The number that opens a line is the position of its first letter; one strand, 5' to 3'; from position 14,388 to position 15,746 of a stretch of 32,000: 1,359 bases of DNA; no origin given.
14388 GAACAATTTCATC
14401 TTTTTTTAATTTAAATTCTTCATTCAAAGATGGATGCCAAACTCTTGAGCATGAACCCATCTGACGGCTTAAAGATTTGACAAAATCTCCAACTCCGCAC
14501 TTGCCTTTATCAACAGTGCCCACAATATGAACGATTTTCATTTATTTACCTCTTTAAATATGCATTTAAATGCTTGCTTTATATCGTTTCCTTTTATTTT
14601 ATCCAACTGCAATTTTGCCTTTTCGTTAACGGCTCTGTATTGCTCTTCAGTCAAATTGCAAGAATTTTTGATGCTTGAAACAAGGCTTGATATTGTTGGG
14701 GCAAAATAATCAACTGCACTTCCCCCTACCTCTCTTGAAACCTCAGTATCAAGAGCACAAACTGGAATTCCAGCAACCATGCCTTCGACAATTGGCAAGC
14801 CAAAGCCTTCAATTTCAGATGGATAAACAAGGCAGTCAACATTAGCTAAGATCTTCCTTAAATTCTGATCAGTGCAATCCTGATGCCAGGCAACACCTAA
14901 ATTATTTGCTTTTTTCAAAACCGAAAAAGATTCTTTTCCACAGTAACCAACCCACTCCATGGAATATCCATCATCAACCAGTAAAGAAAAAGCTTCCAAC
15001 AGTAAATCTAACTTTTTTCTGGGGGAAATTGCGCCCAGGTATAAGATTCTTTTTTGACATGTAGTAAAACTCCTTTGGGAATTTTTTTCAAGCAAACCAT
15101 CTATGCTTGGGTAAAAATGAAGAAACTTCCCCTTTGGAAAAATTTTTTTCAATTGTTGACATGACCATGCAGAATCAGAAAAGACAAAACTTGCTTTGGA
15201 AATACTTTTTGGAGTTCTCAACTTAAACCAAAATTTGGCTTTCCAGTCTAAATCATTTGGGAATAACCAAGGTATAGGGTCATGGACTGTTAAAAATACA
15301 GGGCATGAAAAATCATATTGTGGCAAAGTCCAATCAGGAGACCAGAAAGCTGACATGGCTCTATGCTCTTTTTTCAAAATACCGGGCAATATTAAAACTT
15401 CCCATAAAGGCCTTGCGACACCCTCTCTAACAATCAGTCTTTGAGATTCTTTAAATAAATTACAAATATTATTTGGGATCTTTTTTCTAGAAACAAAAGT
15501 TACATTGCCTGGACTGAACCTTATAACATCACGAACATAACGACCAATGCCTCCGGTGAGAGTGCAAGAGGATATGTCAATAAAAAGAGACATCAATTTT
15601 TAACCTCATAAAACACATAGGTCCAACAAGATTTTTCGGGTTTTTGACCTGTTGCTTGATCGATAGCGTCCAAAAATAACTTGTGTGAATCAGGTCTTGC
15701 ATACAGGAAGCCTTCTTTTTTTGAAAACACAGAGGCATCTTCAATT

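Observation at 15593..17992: Single polypeptide combining a cytoplasmic GT2 domain with a GT-C (PMT_2/ArnT-like) membrane glycosyltransferase domain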

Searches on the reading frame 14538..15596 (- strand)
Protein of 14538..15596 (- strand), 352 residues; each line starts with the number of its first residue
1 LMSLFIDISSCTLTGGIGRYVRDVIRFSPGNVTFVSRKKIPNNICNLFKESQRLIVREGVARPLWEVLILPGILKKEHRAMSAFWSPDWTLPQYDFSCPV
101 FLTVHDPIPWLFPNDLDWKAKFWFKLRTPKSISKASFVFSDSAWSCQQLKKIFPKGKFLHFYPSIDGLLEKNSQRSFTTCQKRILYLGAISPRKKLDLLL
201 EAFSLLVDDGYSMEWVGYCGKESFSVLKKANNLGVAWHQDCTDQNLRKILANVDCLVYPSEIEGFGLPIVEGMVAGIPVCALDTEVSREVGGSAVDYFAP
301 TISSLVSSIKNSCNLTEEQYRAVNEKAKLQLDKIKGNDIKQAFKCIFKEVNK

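Call 5: search_protein_families(library=pfam, proteins=[window:14538-15596:-], max_evalue=0.001)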
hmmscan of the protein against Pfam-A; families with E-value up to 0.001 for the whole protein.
window:14538-15596:- (352 aa): 2 families
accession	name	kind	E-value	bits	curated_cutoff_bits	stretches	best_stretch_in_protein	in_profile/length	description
PF00534.26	Glycos_transf_1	-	2.3e-16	60.3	26.4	1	180-295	14-135/172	Glycosyl transferases group 1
PF13692.12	Glyco_trans_1_4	-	2.9e-14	54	27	1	182-290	2-114/142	Glycosyl transferases group 1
